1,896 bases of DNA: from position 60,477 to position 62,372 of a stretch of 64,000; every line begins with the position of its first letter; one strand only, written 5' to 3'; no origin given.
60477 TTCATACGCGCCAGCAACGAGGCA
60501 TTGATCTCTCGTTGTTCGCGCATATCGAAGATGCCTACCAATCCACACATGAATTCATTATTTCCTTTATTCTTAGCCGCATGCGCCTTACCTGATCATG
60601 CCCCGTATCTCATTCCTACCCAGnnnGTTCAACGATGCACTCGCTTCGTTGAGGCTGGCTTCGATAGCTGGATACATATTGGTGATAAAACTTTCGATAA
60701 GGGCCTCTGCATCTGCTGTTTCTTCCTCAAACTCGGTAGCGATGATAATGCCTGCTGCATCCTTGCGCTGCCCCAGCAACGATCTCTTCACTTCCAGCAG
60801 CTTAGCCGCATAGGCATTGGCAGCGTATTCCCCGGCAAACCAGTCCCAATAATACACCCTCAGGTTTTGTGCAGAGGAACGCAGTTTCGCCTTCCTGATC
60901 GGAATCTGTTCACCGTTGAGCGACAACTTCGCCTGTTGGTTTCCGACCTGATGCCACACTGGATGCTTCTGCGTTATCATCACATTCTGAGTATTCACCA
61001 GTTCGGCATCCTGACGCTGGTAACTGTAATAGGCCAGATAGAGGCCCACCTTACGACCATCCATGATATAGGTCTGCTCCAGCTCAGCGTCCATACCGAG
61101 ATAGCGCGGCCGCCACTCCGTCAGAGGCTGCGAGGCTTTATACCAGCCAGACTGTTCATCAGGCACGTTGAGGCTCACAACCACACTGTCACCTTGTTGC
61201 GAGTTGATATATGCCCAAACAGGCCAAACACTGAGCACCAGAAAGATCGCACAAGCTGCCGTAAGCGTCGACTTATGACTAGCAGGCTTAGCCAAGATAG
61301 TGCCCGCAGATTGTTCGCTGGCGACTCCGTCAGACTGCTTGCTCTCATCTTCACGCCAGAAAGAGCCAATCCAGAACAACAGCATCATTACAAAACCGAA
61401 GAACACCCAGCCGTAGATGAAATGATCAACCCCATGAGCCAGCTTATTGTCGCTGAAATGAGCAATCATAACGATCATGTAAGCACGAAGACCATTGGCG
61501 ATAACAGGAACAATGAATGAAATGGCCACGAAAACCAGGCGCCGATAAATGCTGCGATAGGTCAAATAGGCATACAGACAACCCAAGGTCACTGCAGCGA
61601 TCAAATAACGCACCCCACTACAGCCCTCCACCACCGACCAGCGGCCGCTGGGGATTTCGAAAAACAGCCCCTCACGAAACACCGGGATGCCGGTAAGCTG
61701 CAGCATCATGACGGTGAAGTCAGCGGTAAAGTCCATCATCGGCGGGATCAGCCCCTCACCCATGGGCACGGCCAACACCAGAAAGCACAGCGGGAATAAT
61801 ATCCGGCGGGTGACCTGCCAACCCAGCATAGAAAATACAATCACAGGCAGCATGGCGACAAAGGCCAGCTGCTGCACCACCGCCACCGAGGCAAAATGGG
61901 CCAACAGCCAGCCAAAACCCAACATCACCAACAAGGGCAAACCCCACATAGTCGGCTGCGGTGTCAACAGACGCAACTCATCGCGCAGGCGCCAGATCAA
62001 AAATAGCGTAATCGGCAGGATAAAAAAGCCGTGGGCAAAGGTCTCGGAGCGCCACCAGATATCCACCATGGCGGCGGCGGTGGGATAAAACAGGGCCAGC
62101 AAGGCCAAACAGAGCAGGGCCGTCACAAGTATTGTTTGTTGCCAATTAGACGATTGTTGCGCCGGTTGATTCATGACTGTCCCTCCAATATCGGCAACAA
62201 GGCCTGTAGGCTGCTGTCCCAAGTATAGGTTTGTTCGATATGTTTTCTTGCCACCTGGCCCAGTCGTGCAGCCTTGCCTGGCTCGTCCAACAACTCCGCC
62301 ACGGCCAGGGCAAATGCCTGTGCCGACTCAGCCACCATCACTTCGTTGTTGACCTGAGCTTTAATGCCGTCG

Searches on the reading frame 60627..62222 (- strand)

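Call 40: search_protein_families(library=ncbifam, proteins=[window:60627-62222:-], max_evalue=0.00001)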
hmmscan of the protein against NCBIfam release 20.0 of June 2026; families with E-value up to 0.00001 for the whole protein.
window:60627-62222:- (532 aa): 12 families
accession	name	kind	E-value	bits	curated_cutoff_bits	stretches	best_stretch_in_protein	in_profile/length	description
TIGR03109.2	exosort_XrtA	exception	3.1e-109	364.4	208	1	33-291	2-261/261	exosortase A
NF038142.1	exosort_XrtW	exception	1.9e-91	306.8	425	1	31-523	2-493/494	exosortase W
TIGR02602.1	8TM_EpsH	subfamily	7.7e-79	264.6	105.55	1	54-290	2-241/241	exosortase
TIGR04152.1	exosort_VPLPA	exception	2.8e-59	201.5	400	1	56-521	4-482/486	VPLPA-CTERM-specific exosortase XrtD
TIGR02914.1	EpsI_fam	equivalog_domain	1.8e-41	141.5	42.8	1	352-522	3-172/174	exosortase C-terminal domain/associated protein EpsI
NF035943.2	exosort_XrtV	exception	1.4e-31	109.8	313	1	35-286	6-263/270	exosortase V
TIGR03113.1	exosort_XrtB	exception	2.2e-18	66.9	275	1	38-286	5-261/268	exosortase B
TIGR04178.1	exo_archaeo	signature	4.6e-18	65.3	23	1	196-289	2-95/97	exosortase/archaeosortase family protein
TIGR04151.1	exosort_VPDSG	exception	1.1e-12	48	300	1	39-290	35-301/306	VPDSG-CTERM-specific exosortase XrtC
TIGR03763.1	cyanoexo_CrtA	exception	1.1e-09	38.2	150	1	67-288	37-257/260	cyanoexosortase A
TIGR04156.1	cyanoexo_CrtB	exception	9.9e-08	31.8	300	1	30-282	5-259/280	cyanoexosortase B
NF045609.1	EpsI_type_B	exception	3.6e-06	26.5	220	1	380-524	73-214/221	exosortase-associated protein EpsI, B-type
